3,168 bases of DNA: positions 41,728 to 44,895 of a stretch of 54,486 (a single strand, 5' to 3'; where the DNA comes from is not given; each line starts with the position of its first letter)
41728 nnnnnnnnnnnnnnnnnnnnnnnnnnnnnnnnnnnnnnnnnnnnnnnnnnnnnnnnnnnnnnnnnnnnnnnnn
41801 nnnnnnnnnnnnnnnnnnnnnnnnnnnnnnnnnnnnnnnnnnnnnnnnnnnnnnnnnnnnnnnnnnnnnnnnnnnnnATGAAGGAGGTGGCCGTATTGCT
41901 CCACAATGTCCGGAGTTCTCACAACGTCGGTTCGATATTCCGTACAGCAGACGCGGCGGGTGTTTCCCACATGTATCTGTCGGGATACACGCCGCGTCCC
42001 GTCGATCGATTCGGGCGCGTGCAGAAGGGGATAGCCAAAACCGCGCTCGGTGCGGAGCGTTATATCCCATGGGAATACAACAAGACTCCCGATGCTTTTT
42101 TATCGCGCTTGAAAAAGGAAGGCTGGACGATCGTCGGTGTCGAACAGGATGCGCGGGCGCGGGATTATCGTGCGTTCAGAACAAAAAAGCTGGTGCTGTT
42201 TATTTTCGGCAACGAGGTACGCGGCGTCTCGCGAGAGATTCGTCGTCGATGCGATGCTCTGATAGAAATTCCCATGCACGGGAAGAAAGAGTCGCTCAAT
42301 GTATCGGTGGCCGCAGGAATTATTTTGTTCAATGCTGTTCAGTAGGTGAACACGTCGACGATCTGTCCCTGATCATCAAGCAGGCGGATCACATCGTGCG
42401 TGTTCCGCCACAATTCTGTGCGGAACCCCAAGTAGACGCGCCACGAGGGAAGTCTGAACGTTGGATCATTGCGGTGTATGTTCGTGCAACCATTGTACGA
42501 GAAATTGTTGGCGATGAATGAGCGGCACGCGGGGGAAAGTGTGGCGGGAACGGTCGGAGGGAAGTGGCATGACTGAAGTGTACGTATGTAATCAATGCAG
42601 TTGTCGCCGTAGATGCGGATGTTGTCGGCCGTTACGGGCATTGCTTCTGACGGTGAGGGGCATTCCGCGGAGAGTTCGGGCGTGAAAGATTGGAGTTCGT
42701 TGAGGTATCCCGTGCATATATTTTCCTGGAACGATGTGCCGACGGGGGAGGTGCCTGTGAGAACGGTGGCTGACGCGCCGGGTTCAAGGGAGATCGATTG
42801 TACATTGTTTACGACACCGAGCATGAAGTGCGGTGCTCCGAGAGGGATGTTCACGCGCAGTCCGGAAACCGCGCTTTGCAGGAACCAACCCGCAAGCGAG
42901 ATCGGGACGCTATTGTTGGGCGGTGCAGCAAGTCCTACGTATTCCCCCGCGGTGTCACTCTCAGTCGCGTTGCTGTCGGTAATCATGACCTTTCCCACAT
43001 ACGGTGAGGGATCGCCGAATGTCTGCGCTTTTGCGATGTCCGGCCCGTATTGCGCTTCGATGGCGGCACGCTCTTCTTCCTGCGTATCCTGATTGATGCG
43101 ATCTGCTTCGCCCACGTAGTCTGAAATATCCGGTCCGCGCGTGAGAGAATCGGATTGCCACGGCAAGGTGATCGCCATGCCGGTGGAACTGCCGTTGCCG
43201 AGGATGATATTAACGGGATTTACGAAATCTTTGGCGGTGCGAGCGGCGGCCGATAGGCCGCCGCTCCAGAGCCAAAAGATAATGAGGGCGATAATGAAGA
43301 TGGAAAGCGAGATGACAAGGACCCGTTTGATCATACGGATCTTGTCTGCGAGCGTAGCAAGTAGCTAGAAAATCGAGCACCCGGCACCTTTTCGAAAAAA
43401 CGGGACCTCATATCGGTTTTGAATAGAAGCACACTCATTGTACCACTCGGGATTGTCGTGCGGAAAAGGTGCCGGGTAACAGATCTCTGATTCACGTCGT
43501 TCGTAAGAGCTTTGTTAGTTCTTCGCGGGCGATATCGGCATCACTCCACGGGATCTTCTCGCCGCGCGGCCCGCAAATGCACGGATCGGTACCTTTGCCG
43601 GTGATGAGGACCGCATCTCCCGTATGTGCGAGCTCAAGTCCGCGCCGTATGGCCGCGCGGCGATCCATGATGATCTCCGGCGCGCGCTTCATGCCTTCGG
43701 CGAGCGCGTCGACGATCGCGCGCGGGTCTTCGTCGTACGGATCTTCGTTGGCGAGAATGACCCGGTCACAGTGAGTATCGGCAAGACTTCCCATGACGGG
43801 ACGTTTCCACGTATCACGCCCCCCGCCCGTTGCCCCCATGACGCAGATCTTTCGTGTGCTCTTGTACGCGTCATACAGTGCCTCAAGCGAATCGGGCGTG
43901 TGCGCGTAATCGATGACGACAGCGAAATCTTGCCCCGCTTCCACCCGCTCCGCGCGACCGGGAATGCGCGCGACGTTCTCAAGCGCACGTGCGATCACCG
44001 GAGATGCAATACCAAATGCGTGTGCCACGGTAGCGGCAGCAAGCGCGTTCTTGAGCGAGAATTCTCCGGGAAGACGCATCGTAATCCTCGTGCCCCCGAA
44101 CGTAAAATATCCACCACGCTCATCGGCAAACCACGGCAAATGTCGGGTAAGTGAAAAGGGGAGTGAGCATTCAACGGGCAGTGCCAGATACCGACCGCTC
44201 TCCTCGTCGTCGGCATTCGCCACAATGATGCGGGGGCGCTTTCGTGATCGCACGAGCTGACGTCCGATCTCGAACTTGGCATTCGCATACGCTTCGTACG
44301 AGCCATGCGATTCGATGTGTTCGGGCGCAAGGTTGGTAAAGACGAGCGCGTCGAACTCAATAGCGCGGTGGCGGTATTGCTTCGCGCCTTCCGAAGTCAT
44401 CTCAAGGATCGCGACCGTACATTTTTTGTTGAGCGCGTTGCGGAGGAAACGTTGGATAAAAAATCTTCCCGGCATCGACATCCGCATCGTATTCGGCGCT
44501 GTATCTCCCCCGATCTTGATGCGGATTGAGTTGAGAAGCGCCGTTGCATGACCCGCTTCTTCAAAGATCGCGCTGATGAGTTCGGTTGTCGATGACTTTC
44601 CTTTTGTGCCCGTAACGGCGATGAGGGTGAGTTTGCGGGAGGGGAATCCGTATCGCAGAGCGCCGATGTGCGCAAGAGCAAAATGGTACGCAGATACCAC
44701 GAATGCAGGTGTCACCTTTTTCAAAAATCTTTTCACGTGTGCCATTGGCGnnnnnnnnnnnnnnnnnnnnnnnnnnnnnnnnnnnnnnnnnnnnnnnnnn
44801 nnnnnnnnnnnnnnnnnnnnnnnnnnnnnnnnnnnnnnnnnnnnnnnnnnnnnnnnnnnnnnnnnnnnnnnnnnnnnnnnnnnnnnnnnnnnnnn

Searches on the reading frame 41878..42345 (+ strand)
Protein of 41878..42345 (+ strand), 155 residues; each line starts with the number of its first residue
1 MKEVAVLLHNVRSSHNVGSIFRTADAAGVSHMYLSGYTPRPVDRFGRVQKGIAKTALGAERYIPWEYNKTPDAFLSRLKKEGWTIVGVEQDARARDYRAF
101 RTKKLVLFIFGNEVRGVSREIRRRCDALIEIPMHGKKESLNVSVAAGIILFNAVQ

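Call 15: search_protein_families(library=pfam, proteins=[window:41878-42345:+], max_evalue=0.01)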
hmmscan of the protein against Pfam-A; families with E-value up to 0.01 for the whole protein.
window:41878-42345:+ (155 aa): 1 family
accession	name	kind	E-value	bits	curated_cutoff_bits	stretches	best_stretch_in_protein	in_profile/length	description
PF00588.24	SpoU_methylase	-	3.9e-36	124.7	29.7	1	4-151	2-142/142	SpoU rRNA Methylase family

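Call 16: find_encoding_contigs(protein=window:41878-42345:+, flank=10000, max_places=10)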
Protein window:41878-42345:+ (155 aa): 3 contigs read that carry it; 3 places shown.
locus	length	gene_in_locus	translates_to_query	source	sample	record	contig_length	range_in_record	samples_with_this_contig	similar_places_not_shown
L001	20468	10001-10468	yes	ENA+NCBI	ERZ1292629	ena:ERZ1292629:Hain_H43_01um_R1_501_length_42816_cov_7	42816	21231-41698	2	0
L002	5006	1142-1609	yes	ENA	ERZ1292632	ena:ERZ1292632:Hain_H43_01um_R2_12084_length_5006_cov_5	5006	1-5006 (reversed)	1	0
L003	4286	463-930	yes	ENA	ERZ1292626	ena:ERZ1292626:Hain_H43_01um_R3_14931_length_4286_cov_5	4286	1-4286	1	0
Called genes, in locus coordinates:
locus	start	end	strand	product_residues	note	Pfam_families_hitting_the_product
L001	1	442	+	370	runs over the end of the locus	-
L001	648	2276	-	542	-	PF00239:Resolvase, PF07508:Recombinase (weak), PF13408:Zn_ribbon_recom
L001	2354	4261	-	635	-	PF13481:AAA_25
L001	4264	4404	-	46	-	-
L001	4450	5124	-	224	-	-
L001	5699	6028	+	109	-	-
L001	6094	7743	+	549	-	PF13589:HATPase_c_3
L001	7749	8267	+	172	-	-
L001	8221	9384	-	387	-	PF00145:DNA_methylase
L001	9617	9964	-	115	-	-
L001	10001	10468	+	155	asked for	PF00588:SpoU_methylase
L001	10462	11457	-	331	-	PF00932:LTD (faint)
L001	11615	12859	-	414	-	PF08245:Mur_ligase_M, PF02875:Mur_ligase_C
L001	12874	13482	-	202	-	PF01330:RuvA_N, PF00633:HHH (faint), PF14520:HHH_5, PF07499:RuvA_C (weak)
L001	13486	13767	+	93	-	PF01649:Ribosomal_S20p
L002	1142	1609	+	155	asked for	PF00588:SpoU_methylase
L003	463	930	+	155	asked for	PF00588:SpoU_methylase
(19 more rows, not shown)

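Call 43: find_homologous_proteins(query=window:41878-42345:+, max_evalue=1e-20)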
Query window:41878-42345:+ (155 aa): 7947 proteins with E <= 1e-20 among 8000 candidates; the best 120 are listed.
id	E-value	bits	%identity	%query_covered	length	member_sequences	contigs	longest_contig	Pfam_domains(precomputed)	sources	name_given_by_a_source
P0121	5.0e-97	339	100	100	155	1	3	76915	PF00588.25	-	-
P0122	1.9e-74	266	77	97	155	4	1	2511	PF00588.25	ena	-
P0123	3.2e-74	265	81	95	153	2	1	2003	PF00588.25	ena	-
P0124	3.4e-74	265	75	99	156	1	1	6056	PF00588.25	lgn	-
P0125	4.3e-74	265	76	98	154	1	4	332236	PF00588.25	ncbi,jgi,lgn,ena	-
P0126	3.8e-73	262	75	98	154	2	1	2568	PF00588.25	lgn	-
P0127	4.6e-73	262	75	100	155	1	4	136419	PF00588.25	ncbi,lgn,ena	-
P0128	8.2e-73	261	75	99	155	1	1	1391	PF00588.25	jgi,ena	-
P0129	9.2e-73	261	76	97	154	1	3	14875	PF00588.25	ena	-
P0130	1.3e-72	260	76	98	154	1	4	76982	PF00588.25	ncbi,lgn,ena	-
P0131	1.7e-72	260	76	98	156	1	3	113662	PF00588.25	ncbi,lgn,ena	-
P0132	1.8e-72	260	78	95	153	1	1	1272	PF00588.25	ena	-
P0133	2.2e-72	259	74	100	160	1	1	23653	PF00588.25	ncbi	-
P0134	2.8e-72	259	74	97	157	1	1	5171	PF00588.25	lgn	-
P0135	5.0e-72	258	74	98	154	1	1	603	PF00588.25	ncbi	-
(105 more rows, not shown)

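Call 44: find_encoding_contigs(protein=P0125, flank=7000, max_places=1)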
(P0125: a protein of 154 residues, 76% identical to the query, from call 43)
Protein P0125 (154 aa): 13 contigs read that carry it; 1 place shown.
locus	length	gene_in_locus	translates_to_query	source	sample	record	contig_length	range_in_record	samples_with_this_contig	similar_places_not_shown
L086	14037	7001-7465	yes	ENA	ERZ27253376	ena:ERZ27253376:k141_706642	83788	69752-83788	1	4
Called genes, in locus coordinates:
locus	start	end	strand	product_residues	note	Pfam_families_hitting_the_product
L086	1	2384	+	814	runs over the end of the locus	PF02739:5_3_exonuc_N, PF01367:5_3_exonuc, PF00476:DNA_pol_A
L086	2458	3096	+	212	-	-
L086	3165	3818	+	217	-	-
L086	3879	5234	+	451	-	-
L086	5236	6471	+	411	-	PF02812:ELFV_dehydrog_N, PF00208:ELFV_dehydrog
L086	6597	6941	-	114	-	-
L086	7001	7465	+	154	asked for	PF00588:SpoU_methylase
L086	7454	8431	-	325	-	PF00932:LTD (faint)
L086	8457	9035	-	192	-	PF01330:RuvA_N, PF00633:HHH (faint), PF12836:HHH_3 (faint), PF14520:HHH_5, PF07499:RuvA_C (weak)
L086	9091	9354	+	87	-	PF01649:Ribosomal_S20p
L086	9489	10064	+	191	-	PF20803:PaaX_M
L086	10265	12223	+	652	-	-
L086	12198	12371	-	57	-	-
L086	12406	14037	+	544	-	?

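Call 45: find_encoding_contigs(protein=P0127, flank=7000, max_places=1)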
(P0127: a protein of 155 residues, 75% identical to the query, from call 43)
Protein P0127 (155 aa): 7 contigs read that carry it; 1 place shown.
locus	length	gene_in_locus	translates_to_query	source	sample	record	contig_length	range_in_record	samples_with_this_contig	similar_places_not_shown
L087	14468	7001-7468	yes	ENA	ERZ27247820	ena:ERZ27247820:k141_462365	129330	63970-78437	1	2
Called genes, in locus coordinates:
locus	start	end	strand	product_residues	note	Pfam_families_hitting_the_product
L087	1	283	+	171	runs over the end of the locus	-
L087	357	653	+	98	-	-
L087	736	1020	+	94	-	-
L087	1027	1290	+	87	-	PF15738:YafQ_toxin (weak)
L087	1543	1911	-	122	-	PF00072:Response_reg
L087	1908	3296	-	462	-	PF00989:PAS (faint), PF08448:PAS_4 (weak), PF00512:HisKA, PF02518:HATPase_c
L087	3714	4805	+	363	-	PF00989:PAS, PF08448:PAS_4, PF13426:PAS_9, PF08447:PAS_3, PF00512:HisKA, PF02518:HATPase_c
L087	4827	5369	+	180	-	PF13188:PAS_8 (faint)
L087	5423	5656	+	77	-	-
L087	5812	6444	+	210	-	PF01471:PG_binding_1, PF16656:Pur_ac_phosph_N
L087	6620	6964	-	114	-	-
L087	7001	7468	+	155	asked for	PF00588:SpoU_methylase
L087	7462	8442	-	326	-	PF00932:LTD (weak)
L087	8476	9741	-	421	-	PF08245:Mur_ligase_M, PF02875:Mur_ligase_C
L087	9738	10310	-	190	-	PF01330:RuvA_N, PF00633:HHH (faint), PF14520:HHH_5, PF07499:RuvA_C (weak)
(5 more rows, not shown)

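Call 46: find_encoding_contigs(protein=P0130, flank=7000, max_places=1)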
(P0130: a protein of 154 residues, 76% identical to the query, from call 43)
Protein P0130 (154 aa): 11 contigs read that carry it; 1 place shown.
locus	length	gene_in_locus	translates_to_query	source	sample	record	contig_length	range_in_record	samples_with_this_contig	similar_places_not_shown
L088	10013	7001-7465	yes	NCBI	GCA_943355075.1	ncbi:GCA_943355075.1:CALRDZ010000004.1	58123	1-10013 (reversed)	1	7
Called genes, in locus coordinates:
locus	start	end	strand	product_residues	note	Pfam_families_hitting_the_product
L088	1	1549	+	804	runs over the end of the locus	PF02739:5_3_exonuc_N, PF01367:5_3_exonuc, PF00476:DNA_pol_A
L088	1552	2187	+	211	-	-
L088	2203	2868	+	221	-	-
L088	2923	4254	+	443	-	-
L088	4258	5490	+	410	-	PF02812:ELFV_dehydrog_N, PF00208:ELFV_dehydrog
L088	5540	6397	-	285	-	PF14528:LAGLIDADG_3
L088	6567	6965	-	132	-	-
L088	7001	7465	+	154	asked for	PF00588:SpoU_methylase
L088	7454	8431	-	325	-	PF00932:LTD (faint)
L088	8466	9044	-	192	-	PF01330:RuvA_N, PF00633:HHH (faint), PF14520:HHH_5, PF07499:RuvA_C (weak)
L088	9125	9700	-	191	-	PF20803:PaaX_M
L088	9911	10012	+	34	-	?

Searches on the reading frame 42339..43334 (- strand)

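Call 15: search_protein_families(library=pfam, proteins=[window:42339-43334:-], max_evalue=0.01)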
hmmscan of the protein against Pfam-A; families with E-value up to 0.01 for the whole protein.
window:42339-43334:- (331 aa): 1 family
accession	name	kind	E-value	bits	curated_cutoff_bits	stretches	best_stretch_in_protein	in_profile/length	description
PF00932.25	LTD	-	8.6e-06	26.5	34.3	0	113-200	5-74/109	Lamin Tail Domain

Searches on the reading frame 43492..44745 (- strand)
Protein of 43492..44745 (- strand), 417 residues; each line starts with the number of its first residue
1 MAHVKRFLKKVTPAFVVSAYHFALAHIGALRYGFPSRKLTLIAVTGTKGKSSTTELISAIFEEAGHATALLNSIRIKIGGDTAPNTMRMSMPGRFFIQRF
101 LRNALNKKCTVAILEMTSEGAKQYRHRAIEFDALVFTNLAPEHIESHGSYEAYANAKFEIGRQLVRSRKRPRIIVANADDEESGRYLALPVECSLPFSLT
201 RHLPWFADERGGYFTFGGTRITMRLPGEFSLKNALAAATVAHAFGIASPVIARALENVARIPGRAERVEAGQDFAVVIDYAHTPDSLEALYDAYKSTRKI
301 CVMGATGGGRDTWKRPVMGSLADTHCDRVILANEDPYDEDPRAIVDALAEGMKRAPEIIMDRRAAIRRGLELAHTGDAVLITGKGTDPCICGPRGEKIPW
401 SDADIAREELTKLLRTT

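Call 15: search_protein_families(library=pfam, proteins=[window:43492-44745:-], max_evalue=0.01)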
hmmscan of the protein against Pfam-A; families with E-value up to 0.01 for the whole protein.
window:43492-44745:- (417 aa): 2 families
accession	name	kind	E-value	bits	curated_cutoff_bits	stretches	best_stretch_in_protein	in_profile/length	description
PF08245.18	Mur_ligase_M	-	1.8e-32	113.4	24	1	44-241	1-200/200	Mur ligase middle domain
PF02875.26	Mur_ligase_C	-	1.5e-24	87.6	28.4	1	263-385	1-127/127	Mur ligase, glutamate ligase domain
